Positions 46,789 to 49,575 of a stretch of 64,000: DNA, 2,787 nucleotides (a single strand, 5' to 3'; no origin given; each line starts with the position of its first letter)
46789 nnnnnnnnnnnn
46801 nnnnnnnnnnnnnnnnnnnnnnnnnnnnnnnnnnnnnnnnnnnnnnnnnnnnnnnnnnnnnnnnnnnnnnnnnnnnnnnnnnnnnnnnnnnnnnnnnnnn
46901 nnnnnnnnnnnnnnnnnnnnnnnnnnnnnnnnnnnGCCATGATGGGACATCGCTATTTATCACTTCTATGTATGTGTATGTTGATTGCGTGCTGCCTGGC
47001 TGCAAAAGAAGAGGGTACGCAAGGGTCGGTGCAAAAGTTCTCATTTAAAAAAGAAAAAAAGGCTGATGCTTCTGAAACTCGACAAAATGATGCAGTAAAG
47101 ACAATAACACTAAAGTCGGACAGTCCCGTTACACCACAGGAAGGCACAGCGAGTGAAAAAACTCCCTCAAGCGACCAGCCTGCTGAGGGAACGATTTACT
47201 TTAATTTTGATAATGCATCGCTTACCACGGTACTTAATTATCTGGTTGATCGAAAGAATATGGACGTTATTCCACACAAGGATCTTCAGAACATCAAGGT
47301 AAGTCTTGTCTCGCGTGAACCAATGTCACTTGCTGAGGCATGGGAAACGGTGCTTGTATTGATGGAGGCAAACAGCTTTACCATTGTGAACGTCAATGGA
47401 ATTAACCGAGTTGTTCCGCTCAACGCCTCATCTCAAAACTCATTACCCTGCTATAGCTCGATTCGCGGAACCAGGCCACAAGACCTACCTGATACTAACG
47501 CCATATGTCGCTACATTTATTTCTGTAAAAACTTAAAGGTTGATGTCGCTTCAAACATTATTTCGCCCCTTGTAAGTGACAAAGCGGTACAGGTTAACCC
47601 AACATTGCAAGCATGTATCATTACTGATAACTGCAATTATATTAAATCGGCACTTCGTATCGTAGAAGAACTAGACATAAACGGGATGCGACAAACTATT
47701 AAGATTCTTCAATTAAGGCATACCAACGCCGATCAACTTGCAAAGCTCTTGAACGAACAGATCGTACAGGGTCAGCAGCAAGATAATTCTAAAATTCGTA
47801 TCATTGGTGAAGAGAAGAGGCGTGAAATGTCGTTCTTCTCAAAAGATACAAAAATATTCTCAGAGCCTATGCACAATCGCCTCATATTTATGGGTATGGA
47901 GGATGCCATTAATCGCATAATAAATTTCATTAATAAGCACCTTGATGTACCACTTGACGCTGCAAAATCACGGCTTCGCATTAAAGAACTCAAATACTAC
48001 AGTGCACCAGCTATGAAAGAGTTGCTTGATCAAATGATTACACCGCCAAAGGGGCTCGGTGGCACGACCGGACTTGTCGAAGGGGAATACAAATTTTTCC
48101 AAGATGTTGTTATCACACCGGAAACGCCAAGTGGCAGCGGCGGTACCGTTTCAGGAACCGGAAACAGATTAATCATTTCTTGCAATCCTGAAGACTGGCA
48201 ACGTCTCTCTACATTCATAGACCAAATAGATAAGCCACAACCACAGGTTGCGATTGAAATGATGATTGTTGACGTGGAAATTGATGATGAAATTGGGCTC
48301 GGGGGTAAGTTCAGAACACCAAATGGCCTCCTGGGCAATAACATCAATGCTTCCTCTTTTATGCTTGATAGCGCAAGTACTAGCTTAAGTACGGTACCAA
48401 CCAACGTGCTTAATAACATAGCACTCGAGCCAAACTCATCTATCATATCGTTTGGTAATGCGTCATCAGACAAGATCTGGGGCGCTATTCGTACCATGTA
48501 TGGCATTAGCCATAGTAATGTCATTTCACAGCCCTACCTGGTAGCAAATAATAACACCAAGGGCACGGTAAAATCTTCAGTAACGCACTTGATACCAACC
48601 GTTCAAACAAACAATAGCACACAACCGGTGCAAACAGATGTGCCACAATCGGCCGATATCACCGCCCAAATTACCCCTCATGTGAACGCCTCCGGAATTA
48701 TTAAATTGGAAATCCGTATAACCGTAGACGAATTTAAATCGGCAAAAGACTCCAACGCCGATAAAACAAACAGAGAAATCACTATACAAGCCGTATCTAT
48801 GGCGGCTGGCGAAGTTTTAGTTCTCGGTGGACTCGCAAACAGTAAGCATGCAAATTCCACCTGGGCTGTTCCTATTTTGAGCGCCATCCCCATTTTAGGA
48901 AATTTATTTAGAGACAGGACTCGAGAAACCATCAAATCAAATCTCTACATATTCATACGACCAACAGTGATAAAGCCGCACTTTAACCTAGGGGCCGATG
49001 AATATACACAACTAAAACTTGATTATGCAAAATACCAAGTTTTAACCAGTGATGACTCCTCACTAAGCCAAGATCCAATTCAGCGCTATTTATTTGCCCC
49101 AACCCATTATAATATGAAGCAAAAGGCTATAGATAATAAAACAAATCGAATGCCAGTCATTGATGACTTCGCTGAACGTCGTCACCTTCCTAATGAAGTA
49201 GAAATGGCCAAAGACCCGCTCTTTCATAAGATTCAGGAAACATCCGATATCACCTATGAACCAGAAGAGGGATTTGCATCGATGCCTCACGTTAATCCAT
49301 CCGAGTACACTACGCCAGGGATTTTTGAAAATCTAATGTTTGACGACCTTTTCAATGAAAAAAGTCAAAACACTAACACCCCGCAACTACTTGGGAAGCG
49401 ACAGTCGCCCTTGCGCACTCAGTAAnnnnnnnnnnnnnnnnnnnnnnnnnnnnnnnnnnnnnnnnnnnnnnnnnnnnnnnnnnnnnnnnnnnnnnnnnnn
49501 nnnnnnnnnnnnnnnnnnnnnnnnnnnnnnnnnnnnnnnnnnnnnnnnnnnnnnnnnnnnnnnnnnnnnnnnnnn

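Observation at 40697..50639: Compact operon with two full-length paralogous secretins, a C/L/M-type scaffold and a ComEC-like channel, but no ATPase, platform or pilins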

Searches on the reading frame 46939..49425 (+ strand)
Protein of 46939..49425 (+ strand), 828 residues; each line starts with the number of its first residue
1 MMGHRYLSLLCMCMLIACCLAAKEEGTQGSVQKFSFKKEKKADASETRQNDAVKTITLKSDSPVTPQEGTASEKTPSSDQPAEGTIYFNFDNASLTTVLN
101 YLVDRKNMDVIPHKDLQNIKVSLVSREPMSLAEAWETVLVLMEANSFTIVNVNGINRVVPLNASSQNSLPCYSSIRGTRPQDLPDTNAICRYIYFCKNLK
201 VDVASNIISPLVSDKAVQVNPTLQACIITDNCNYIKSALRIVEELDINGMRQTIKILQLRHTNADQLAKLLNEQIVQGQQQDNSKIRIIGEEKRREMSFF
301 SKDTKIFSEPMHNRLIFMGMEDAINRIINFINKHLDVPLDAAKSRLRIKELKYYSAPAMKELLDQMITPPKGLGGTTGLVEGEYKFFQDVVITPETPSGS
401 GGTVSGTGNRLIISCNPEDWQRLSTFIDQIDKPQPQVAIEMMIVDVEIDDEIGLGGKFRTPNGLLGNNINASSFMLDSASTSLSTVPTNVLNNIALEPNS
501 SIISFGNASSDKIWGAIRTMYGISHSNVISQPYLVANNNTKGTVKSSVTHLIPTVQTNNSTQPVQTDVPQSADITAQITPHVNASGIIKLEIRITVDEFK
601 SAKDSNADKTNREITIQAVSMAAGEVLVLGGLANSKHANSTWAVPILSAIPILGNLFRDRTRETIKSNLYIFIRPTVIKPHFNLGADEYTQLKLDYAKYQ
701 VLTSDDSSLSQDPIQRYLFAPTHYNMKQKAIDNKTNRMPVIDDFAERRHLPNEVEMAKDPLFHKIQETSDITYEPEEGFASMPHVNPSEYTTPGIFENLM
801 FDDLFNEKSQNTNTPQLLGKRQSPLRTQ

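Call 4: search_protein_families(library=pfam, proteins=[window:46939-49425:+], max_evalue=0.1)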
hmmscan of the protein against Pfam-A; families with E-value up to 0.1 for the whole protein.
window:46939-49425:+ (828 aa): 3 families
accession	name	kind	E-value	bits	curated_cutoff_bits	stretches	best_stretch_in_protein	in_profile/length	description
PF00263.26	Secretin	-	2.8e-30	105.6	27.5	1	525-679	7-169/169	Bacterial type II and III secretion system protein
PF03958.22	Secretin_N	-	2.7e-13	50.4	28.2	2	351-436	6-69/69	Bacterial type II/III secretion system short domain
PF21305.2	type_II_gspD_N0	-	8.3e-05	22.8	27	1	89-158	2-71/71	GspD-like, N0 domain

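Call 5: search_protein_families(library=ncbifam, proteins=[window:46939-49425:+], max_evalue=0.1)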
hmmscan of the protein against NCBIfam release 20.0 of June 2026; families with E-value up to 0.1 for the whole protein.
window:46939-49425:+ (828 aa): 10 families
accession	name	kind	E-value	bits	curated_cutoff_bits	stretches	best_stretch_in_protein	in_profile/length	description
TIGR02517.1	type_II_gspD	equivalog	1.9e-68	231.4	351.35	1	88-679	1-591/600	type II secretion system secretin GspD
TIGR02515.1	IV_pilus_PilQ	subfamily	6.7e-34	117.6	284.35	2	351-679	104-428/428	type IV pilus secretin PilQ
TIGR02519.1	pilus_MshL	equivalog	4.7e-23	81.6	250.2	1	411-678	10-290/290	pilus (MSHA type) biogenesis protein MshL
TIGR02516.1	type_III_yscC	equivalog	1.4e-22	79.9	238.45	1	409-679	208-462/463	type III secretion system outer membrane ring subunit SctC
NF010083.0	PRK13568.1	equivalog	2.5e-17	62.7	554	1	570-679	306-418/419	DNA uptake porin HofQ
NF007851.2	PRK10560.1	exception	7.7e-13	48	598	1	405-679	149-410/412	DNA uptake porin HofQ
NF011873.0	PRK15346.1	equivalog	1.8e-12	46.7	524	1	411-672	247-487/499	EscC/YscC/HrcC family type III secretion system outer membrane ring protein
NF042912.1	Amuc_1098_fam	equivalog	4.9e-10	38.1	750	1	617-680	735-798/805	Amuc_1098 family type IV pilus outer membrane protein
NF007469.0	PRK10050.1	equivalog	0.012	16.1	171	1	457-550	25-117/138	curli production assembly/transport protein CsgF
TIGR03372.1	putres_am_tran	equivalog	0.046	12.6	658.65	1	175-265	197-285/442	putrescine aminotransferase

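Call 35: search_solved_structures(query=window:46939-49425:+, max_evalue=0.00001)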
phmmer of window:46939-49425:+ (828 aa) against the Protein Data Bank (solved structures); distinct sequences matched with E-value up to 0.00001: 19.
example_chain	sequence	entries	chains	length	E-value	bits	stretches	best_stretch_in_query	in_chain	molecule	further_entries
5wln_G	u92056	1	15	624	8.9e-32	113.4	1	120-686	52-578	Type II secretion system protein D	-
5wq7_A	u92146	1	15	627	2.7e-25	91.9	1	90-693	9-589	Putative type II secretion system protein D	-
5zdh_A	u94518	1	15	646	3.1e-25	91.8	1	406-713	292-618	Type II secretion system protein D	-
6hcg_A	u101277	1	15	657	3.7e-22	81.6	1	99-720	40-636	Type II secretion system protein D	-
5w68_A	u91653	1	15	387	6.1e-22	80.8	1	405-713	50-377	Putative type II secretion protein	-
6i1y_A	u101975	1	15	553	1.6e-20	76.2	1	517-705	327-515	General secretion pathway protein GspD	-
6i1x_A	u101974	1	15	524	4.8e-20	74.6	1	225-690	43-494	Type II secretion system protein D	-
5wq9_A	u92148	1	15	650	1.8e-19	72.7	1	120-703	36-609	Type II secretion system protein D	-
5wq8_A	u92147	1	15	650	2e-19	72.5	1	120-703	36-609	Type II secretion system protein D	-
9k8v_A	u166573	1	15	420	9.1e-19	70.4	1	409-703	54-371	General secretion pathway protein D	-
7ofh_A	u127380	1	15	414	9.5e-17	63.7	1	397-679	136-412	Virion export protein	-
9sh1_A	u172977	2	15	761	3.1e-15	58.7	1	399-682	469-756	Type IV pilus biogenesis and competence protein PilQ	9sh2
4av2_A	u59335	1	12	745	3.2e-14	55.3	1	399-678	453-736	TYPE IV PILUS BIOGENESIS AND COMPETENCE PROTEIN PILQ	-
6w6m_A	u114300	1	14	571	1.1e-12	50.2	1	406-678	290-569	Type IV pilus secretin PilQ family protein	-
9x0w_A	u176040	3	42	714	1.9e-11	46.2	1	399-678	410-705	Fimbrial assembly protein PilQ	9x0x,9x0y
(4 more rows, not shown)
